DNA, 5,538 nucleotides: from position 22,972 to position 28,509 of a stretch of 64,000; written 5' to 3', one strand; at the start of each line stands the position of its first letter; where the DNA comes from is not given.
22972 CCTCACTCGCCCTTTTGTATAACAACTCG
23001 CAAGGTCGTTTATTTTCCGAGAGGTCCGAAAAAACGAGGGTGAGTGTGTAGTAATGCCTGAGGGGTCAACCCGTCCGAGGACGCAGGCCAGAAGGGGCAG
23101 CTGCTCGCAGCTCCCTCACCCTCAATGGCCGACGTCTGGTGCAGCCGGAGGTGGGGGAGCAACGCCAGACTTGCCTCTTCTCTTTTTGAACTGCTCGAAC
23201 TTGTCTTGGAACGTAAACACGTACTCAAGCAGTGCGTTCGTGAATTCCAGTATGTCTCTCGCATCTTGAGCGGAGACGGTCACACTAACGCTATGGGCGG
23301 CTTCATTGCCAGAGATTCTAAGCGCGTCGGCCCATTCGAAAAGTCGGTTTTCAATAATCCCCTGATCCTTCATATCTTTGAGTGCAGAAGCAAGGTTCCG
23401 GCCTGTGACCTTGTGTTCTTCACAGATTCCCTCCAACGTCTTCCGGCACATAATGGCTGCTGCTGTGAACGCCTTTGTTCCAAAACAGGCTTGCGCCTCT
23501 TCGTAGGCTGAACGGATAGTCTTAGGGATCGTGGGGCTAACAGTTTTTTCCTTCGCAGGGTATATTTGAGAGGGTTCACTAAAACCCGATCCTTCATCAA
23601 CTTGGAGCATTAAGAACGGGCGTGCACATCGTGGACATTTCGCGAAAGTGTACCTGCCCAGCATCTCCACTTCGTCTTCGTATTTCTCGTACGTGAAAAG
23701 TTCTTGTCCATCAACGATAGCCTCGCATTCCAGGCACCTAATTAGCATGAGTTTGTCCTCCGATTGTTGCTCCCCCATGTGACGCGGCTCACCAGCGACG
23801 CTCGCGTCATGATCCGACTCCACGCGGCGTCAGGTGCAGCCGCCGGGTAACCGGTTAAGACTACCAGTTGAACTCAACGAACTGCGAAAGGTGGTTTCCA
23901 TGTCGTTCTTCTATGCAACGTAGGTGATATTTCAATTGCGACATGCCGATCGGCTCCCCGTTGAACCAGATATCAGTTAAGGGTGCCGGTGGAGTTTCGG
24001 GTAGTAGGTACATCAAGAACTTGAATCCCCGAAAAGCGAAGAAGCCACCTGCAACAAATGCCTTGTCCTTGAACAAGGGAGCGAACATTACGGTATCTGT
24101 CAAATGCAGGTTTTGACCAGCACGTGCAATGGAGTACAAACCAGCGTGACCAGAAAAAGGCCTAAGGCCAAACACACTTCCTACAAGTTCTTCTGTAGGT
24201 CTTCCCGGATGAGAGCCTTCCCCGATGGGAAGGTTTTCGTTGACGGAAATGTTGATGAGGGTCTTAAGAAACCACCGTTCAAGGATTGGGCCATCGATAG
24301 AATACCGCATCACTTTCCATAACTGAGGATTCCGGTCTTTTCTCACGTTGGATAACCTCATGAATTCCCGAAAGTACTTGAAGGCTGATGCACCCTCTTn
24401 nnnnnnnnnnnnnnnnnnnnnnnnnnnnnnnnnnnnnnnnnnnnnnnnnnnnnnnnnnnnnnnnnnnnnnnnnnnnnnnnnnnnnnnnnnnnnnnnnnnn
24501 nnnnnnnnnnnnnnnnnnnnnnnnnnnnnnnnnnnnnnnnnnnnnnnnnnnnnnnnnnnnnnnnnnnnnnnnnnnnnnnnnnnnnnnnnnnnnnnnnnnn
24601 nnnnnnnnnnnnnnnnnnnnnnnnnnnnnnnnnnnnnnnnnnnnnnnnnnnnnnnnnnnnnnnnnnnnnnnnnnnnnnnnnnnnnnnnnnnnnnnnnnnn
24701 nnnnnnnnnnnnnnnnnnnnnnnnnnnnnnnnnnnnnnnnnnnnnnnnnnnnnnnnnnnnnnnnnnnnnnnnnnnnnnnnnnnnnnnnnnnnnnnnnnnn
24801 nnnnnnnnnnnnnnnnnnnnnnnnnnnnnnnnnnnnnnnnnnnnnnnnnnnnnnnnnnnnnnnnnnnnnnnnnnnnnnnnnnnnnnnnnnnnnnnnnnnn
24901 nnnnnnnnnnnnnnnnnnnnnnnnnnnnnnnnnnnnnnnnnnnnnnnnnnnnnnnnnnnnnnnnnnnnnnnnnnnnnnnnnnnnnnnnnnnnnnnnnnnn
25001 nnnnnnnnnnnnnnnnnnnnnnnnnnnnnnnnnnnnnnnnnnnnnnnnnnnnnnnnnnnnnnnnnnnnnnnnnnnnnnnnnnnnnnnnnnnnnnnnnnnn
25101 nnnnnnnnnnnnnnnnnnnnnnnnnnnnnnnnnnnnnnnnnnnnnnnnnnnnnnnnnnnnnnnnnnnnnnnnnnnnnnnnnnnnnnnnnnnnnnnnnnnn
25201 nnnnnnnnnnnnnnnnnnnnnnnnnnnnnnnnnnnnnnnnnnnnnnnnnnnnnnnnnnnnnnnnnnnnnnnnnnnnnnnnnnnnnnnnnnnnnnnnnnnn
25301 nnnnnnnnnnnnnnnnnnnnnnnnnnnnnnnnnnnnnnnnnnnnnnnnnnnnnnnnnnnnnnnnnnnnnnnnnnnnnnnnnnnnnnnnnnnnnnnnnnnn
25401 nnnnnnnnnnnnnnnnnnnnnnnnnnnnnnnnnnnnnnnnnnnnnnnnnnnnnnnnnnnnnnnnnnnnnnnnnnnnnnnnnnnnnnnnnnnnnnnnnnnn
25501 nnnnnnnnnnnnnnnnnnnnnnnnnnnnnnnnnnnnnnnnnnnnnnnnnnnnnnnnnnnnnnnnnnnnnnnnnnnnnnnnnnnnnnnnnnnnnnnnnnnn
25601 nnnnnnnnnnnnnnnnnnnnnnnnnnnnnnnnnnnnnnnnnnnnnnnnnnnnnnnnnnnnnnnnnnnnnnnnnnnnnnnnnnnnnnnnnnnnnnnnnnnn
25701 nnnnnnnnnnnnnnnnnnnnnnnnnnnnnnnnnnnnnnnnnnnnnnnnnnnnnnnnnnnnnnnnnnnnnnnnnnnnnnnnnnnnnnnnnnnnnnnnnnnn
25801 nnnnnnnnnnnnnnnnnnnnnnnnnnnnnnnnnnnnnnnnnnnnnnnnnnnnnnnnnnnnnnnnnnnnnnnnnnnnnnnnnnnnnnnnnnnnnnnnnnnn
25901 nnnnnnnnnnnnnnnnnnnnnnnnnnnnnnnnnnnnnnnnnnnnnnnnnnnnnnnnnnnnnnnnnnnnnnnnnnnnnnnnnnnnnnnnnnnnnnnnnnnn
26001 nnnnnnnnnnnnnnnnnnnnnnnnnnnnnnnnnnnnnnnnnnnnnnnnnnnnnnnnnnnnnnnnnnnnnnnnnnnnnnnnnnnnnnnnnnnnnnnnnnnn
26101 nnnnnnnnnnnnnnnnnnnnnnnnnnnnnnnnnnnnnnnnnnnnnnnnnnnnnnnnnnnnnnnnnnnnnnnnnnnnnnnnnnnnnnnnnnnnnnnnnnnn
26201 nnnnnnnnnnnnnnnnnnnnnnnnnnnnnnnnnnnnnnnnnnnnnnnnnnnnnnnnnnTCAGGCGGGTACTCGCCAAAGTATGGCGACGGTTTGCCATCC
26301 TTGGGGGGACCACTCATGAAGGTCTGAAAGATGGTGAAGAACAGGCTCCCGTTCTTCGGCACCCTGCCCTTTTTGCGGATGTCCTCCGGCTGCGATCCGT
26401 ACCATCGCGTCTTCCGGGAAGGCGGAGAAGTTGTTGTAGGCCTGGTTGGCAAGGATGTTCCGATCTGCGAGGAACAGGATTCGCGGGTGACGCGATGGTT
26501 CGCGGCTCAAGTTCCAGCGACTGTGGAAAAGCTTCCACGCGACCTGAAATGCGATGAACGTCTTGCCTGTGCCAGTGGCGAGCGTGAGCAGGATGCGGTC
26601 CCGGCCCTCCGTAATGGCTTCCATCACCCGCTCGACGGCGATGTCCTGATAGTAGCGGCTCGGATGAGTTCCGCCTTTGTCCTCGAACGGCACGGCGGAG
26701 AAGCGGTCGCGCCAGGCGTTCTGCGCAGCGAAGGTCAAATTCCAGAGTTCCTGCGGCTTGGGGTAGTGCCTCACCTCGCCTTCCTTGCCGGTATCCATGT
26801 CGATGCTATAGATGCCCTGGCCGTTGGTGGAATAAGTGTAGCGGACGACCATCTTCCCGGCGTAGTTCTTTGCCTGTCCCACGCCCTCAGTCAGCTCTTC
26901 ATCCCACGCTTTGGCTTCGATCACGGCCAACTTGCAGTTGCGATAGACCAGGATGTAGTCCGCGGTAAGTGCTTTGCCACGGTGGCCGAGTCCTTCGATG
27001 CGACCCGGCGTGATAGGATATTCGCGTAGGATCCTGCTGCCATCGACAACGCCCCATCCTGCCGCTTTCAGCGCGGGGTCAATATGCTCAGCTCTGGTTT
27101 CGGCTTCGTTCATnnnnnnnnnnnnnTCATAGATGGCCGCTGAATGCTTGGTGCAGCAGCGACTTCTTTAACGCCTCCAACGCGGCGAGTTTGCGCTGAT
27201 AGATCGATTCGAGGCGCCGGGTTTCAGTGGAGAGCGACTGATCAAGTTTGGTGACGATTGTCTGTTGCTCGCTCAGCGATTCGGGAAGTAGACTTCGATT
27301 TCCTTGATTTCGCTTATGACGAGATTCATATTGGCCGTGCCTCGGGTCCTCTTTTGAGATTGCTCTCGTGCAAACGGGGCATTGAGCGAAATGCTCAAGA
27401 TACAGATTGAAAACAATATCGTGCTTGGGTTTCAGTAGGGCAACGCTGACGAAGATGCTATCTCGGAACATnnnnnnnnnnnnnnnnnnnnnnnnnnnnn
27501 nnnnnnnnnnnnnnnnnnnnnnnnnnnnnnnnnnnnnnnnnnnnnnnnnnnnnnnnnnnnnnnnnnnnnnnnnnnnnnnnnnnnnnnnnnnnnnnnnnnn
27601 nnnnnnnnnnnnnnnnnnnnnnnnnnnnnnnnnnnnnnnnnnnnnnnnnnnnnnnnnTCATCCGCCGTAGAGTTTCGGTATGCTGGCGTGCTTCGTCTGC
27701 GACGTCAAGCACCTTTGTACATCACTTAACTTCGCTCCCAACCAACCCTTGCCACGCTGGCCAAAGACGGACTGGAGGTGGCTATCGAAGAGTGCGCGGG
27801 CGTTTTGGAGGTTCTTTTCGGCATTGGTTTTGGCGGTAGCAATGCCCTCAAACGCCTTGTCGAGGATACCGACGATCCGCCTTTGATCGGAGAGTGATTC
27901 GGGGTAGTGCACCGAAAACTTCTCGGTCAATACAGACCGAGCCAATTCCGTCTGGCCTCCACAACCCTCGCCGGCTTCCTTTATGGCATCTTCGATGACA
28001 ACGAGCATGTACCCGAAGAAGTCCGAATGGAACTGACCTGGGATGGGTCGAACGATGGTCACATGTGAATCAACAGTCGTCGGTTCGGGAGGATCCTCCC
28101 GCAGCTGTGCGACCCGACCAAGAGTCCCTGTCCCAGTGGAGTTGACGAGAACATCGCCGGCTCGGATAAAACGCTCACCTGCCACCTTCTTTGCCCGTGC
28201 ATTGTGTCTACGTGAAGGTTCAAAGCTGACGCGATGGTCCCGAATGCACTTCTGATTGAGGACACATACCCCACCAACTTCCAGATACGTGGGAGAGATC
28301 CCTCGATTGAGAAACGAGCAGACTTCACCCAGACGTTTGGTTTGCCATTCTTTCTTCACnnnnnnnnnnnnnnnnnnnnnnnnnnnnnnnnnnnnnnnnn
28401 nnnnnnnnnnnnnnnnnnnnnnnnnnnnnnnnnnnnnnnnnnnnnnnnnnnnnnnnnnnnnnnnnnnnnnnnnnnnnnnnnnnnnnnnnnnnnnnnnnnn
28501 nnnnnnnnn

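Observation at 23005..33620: ~95-bp direct repeats bracket the 10.5 kb defence-gene cluster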

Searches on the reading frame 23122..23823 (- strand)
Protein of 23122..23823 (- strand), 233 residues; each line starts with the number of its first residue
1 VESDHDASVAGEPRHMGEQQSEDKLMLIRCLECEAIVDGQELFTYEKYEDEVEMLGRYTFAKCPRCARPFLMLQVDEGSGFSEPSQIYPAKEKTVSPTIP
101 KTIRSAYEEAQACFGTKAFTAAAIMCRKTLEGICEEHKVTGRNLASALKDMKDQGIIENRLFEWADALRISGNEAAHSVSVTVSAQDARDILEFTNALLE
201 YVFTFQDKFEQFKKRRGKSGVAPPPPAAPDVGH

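Call 10: search_protein_families(library=pfam, proteins=[window:23122-23823:-], max_evalue=0.01)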
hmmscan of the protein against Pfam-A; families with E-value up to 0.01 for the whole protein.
window:23122-23823:- (233 aa): 1 family
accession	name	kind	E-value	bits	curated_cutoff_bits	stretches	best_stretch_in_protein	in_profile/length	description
PF13643.11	DUF4145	-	4e-18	65.7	23.1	1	108-195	1-87/88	Domain of unknown function (DUF4145)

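Call 33: list_cluster_members(proteins=[P0001, window:23122-23823:-, window:34658-35296:-, window:13941-15611:-])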
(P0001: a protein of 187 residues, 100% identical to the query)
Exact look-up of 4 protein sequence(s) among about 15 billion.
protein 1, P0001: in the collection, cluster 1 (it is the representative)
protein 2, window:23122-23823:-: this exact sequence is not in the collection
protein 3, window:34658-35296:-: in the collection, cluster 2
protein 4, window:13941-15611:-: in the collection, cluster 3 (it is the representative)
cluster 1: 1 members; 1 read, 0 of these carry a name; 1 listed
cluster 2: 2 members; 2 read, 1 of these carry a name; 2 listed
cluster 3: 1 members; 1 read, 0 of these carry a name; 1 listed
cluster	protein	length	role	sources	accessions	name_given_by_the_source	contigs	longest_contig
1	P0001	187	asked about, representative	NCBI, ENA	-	-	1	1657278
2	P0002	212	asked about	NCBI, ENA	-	-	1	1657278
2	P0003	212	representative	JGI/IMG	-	hypothetical protein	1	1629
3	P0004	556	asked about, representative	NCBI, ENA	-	-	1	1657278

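Call 60: find_related_loci(query=window:23122-23823:-, collection=viral_contigs, flank=10000)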
Query window:23122-23823:- (233 aa) in viral_contigs; peptide patterns used: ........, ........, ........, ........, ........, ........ (x = any residue, [..] = any of these).
1 stretches matched a pattern, but none encodes a relative of the query by tblastn (E <= 1e-3).

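Call 64: search_protein_families(library=padloc, proteins=[window:23122-23823:-], max_evalue=0.001)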
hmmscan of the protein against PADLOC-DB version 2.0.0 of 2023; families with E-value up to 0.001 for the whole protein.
window:23122-23823:- (233 aa): 2 families
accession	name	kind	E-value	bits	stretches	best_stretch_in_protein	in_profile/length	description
PDLC04109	PD-T7-4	-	1.3e-13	48.9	1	29-206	15-185/211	-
PDLC04472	PDC-M16A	-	0.00035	17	1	142-203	61-120/930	-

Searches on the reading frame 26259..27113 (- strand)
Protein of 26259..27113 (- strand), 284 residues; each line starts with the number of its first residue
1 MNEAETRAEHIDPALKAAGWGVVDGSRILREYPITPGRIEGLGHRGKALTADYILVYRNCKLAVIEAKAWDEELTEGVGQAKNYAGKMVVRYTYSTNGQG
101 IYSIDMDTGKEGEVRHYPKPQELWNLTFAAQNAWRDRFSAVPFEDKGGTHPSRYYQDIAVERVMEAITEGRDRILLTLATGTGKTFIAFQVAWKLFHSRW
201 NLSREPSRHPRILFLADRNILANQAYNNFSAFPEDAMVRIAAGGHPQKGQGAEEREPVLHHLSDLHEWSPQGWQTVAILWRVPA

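Call 10: search_protein_families(library=pfam, proteins=[window:26259-27113:-], max_evalue=0.01)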
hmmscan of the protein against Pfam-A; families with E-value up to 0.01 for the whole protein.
window:26259-27113:- (284 aa): 5 families
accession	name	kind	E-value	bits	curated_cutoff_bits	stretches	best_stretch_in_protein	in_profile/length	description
PF04851.21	ResIII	-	2.9e-18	66.8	22.5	1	152-236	4-80/164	Type III restriction enzyme, res subunit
PF00270.35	DEAD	-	3.5e-08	33.8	26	1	162-250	6-88/167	DEAD/DEAH box helicase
PF18766.7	SWI2_SNF2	-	4.8e-05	23.5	26.7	1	155-239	1-78/221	SWI2/SNF2 ATPase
PF04313.20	HSDR_N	-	5e-05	23.7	25.1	0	48-103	125-189/198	Type I restriction enzyme R protein N terminus (HSDR_N)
PF13588.12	HSDR_N_2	-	0.0061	17.1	25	1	49-111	37-101/110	Type I restriction enzyme R protein N terminus (HSDR_N)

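Call 64: search_protein_families(library=padloc, proteins=[window:26259-27113:-], max_evalue=0.001)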
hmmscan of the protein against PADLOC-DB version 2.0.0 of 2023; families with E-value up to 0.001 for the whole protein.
window:26259-27113:- (284 aa): 6 families
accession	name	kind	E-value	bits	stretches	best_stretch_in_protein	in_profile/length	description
PDLC03049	REase_I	-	1.3e-42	143.8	1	1-241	9-249/807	Type I restriction enzyme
PDLC03042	REase_I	-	8.2e-12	41.3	1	118-230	414-515/1170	Type I restriction enzyme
PDLC03047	REase_I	-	1.5e-11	40.8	1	2-232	198-416/1107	Type I restriction enzyme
PDLC02707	PbeA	-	5.1e-05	20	1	149-203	250-295/672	PbeA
PDLC03659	mREase_IV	-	0.00019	17.4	1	150-236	218-298/945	Type IV methyl-directed restriction enzyme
PDLC02704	PbeA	-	0.00044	16.8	1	152-199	255-298/682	PbeA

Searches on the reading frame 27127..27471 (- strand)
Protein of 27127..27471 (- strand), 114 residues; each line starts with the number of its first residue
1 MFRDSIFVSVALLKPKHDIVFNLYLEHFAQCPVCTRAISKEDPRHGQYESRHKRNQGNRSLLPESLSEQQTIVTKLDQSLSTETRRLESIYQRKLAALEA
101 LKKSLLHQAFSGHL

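Call 10: search_protein_families(library=pfam, proteins=[window:27127-27471:-], max_evalue=0.01)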
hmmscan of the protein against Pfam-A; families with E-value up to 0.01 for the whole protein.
window:27127-27471:- (114 aa): 0 families

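Call 64: search_protein_families(library=padloc, proteins=[window:27127-27471:-], max_evalue=0.001)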
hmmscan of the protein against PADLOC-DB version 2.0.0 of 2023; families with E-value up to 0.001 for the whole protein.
window:27127-27471:- (114 aa): 20 families
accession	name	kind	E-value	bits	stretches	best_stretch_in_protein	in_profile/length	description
PDLC03122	Specificity_I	-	1.1e-08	32.4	1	65-114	338-386/387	Type I specificity subunit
PDLC03188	Specificity_I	-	8e-08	29.6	1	64-114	392-441/458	Type I specificity subunit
PDLC03194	Specificity_I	-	3.4e-07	27.6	1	12-114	292-391/391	Type I specificity subunit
PDLC03127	Specificity_I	-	5.6e-07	26.7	1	13-114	353-453/571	Type I specificity subunit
PDLC03079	Specificity_I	-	6.6e-07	26.8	1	9-114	344-447/470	Type I specificity subunit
PDLC03060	Specificity_I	-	6.6e-07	26.7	1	11-114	295-396/398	Type I specificity subunit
PDLC03090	Specificity_I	-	1.4e-06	25.8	1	10-112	115-214/434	Type I specificity subunit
PDLC03087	Specificity_I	-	1.9e-06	25.1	1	12-112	316-412/418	Type I specificity subunit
PDLC03189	Specificity_I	-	3e-06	24.4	1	65-114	369-417/459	Type I specificity subunit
PDLC04137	mad5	-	3.2e-05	21.3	1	9-112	93-187/392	mads_5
PDLC03062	Specificity_I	-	4e-05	21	1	74-114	335-375/375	Type I specificity subunit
PDLC03162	Specificity_I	-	0.00011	19.1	1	65-113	153-200/431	Type I specificity subunit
PDLC03099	Specificity_I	-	0.00015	19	1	66-114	343-390/405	Type I specificity subunit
PDLC03109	Specificity_I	-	0.00018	18.2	1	65-114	449-497/591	Type I specificity subunit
PDLC03169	Specificity_I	-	0.00022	18.7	1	8-114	315-419/461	Type I specificity subunit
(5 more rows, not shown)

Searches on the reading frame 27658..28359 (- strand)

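Call 10: search_protein_families(library=pfam, proteins=[window:27658-28359:-], max_evalue=0.01)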
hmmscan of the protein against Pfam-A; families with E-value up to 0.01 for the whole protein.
window:27658-28359:- (233 aa): 1 family
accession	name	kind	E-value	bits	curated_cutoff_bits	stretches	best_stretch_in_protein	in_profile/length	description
PF01420.25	Methylase_S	-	7.2e-06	26.7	22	1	3-177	2-160/168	Type I restriction modification DNA specificity domain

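Call 64: search_protein_families(library=padloc, proteins=[window:27658-28359:-], max_evalue=0.001)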
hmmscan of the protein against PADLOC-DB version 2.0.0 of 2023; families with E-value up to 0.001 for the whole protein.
window:27658-28359:- (233 aa): 51 families (the best 25 are shown)
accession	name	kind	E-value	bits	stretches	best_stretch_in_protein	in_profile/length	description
PDLC03152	Specificity_I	-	1.4e-37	127.4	1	12-154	3-144/403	Type I specificity subunit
PDLC03125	Specificity_I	-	3e-28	96.7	1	4-180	3-177/394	Type I specificity subunit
PDLC03086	Specificity_I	-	7.1e-27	92.5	1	4-147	251-394/458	Type I specificity subunit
PDLC03188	Specificity_I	-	1.2e-18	65.3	1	1-221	57-278/458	Type I specificity subunit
PDLC03122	Specificity_I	-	1.6e-18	64.8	1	117-233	107-222/387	Type I specificity subunit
PDLC03089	Specificity_I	-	7.5e-15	53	1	1-167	1-166/446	Type I specificity subunit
PDLC03196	Specificity_I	-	1.5e-14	51.1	1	4-170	86-259/792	Type I specificity subunit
PDLC03162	Specificity_I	-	2.9e-14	50.7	1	3-185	6-183/431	Type I specificity subunit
PDLC03072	Specificity_I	-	1.2e-13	49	1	4-184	236-418/448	Type I specificity subunit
PDLC03068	Specificity_I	-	4.6e-13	47.1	1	3-175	2-171/403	Type I specificity subunit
PDLC03181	Specificity_I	-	4.6e-13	46.7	1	15-155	269-401/454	Type I specificity subunit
PDLC03100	Specificity_I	-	9.8e-13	46.3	1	2-199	193-388/392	Type I specificity subunit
PDLC03090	Specificity_I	-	1.2e-12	45.9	1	3-188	20-201/434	Type I specificity subunit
PDLC03168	Specificity_I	-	1.3e-12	46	1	1-177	1-173/459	Type I specificity subunit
PDLC03076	Specificity_I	-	1.6e-12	45.4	1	4-171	317-481/488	Type I specificity subunit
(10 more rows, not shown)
